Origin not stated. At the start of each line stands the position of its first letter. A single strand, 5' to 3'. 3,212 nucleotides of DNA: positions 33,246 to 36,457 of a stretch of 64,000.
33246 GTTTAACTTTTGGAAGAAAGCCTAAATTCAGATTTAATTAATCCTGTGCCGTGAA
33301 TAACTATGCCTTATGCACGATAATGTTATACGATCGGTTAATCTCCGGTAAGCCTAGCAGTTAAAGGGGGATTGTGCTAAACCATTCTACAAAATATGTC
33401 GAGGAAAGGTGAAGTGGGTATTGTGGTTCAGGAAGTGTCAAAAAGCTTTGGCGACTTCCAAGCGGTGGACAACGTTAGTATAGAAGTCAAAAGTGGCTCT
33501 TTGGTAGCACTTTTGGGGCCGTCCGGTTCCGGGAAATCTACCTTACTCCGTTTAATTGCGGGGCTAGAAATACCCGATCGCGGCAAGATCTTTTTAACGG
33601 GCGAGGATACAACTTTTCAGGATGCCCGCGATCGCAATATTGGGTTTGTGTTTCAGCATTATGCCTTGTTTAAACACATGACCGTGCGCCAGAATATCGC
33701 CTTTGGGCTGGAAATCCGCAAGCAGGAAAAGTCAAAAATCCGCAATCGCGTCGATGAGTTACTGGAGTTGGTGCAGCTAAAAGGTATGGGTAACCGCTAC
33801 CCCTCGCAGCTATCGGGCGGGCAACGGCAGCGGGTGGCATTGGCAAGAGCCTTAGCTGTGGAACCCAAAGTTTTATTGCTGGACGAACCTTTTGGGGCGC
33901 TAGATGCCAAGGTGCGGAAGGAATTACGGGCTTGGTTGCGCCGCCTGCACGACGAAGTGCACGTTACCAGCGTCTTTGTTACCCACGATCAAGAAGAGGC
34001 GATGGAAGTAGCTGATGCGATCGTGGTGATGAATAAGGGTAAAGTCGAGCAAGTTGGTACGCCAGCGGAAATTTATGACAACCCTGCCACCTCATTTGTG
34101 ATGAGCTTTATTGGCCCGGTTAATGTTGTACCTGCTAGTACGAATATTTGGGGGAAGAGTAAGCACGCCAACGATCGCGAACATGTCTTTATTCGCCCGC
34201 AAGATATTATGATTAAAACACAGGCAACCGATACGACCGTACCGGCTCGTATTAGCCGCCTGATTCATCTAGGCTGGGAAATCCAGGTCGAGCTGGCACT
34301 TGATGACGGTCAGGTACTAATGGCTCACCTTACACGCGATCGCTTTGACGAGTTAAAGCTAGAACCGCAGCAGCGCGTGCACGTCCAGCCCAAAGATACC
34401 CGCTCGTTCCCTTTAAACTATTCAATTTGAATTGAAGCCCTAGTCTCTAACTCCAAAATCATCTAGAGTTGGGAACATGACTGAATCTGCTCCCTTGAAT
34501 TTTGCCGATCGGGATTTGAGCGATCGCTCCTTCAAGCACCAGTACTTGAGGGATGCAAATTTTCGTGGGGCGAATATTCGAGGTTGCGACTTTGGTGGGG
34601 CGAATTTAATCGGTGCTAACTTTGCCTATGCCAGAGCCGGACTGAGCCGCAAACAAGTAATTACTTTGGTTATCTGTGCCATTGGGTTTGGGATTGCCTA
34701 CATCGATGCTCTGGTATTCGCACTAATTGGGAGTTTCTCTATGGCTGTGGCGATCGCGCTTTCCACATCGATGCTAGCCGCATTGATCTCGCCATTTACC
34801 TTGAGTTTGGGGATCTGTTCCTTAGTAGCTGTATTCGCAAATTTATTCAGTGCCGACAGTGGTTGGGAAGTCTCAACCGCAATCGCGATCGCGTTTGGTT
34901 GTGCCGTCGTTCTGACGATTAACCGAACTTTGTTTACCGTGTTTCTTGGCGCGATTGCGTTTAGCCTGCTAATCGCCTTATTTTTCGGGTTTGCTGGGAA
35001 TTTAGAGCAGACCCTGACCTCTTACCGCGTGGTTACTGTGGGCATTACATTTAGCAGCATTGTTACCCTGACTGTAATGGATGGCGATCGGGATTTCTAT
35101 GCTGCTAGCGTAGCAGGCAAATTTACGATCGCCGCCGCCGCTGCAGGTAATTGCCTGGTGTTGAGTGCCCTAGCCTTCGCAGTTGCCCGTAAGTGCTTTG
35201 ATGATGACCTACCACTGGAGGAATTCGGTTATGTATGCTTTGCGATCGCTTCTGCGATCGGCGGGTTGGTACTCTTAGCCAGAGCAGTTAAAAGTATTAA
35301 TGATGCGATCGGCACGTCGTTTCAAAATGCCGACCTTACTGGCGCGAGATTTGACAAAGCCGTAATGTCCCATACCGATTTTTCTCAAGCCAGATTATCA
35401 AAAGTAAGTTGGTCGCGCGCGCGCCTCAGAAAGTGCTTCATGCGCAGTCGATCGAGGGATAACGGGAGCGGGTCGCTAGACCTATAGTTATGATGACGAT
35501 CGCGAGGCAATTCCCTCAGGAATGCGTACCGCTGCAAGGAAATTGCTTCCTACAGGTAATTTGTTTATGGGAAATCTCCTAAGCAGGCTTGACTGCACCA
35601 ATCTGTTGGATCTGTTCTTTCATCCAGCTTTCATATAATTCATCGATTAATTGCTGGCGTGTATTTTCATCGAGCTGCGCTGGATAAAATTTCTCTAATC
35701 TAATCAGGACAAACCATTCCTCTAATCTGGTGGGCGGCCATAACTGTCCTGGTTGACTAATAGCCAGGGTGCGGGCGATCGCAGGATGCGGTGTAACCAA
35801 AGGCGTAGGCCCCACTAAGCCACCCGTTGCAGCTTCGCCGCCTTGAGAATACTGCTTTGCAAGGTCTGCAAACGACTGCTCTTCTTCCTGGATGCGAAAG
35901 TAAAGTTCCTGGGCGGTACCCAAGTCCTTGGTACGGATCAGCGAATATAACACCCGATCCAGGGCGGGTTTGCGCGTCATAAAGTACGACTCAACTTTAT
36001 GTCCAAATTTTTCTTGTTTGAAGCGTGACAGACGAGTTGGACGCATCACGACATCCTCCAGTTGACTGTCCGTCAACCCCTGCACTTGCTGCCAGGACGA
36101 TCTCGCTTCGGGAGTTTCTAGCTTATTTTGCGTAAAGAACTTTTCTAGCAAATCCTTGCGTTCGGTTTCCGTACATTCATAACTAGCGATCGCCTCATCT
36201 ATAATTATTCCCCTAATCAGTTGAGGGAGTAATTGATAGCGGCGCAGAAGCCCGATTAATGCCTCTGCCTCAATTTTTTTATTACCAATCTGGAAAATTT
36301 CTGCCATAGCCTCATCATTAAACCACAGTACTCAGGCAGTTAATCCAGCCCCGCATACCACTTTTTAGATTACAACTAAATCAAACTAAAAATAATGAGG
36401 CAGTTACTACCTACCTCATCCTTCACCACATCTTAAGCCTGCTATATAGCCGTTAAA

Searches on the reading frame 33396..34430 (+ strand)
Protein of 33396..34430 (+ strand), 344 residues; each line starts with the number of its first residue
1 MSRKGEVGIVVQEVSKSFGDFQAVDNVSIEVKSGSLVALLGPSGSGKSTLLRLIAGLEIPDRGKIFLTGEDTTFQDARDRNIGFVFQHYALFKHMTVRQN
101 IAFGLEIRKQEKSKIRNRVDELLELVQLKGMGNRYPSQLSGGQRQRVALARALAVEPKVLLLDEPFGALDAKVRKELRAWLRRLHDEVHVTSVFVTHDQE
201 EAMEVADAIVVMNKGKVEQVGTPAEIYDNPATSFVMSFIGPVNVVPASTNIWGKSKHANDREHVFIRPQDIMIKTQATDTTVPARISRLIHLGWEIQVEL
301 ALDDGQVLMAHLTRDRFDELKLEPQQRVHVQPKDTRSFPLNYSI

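Call 24: search_protein_families(library=pfam, proteins=[window:33396-34430:+])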
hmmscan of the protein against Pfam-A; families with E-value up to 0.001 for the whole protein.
window:33396-34430:+ (344 aa): 10 families
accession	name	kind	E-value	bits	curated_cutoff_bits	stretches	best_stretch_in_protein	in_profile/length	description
PF00005.33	ABC_tran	-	3.9e-39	134.8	25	1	25-166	2-136/137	ABC transporter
PF03459.23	TOBE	-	1.1e-12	48.4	22.3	1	279-336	4-61/64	TOBE domain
PF13304.12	AAA_21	-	1.2e-09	39.1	27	1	106-200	204-301/304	AAA domain, putative AbiEii toxin, Type IV TA system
PF12857.13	TOBE_3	-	2e-09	37.7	27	1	281-333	6-59/59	TOBE-like domain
PF08402.16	TOBE_2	-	2e-08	34.6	21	1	264-333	1-69/76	TOBE domain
PF02463.25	SMC_N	-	3.4e-07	30.3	40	1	111-214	109-213/220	RecF/RecN/SMC N terminal domain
PF13401.12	AAA_22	-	0.00021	22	27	1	33-195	4-121/130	AAA domain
PF13555.12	AAA_29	-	0.00021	21.4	27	1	24-51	12-39/61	P-loop containing region of AAA domain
PF20703.3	nSTAND1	-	0.00045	20.4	27.1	1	18-57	17-54/379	Novel STAND NTPase 1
PF13191.12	AAA_16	-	0.00088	20.2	32.6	0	32-89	20-66/167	AAA ATPase domain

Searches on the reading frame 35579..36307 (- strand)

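Call 75: search_protein_families(library=pfam, proteins=[window:35579-36307:-])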
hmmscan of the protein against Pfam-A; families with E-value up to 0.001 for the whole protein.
window:35579-36307:- (242 aa): 2 families
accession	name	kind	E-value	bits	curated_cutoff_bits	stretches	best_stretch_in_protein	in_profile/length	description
PF00639.27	Rotamase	-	1.7e-07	32.5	21.7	1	131-205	21-96/97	PPIC-type PPIASE domain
PF13616.12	Rotamase_3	-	0.00087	20.3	22.5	0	131-166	39-74/116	PPIC-type PPIASE domain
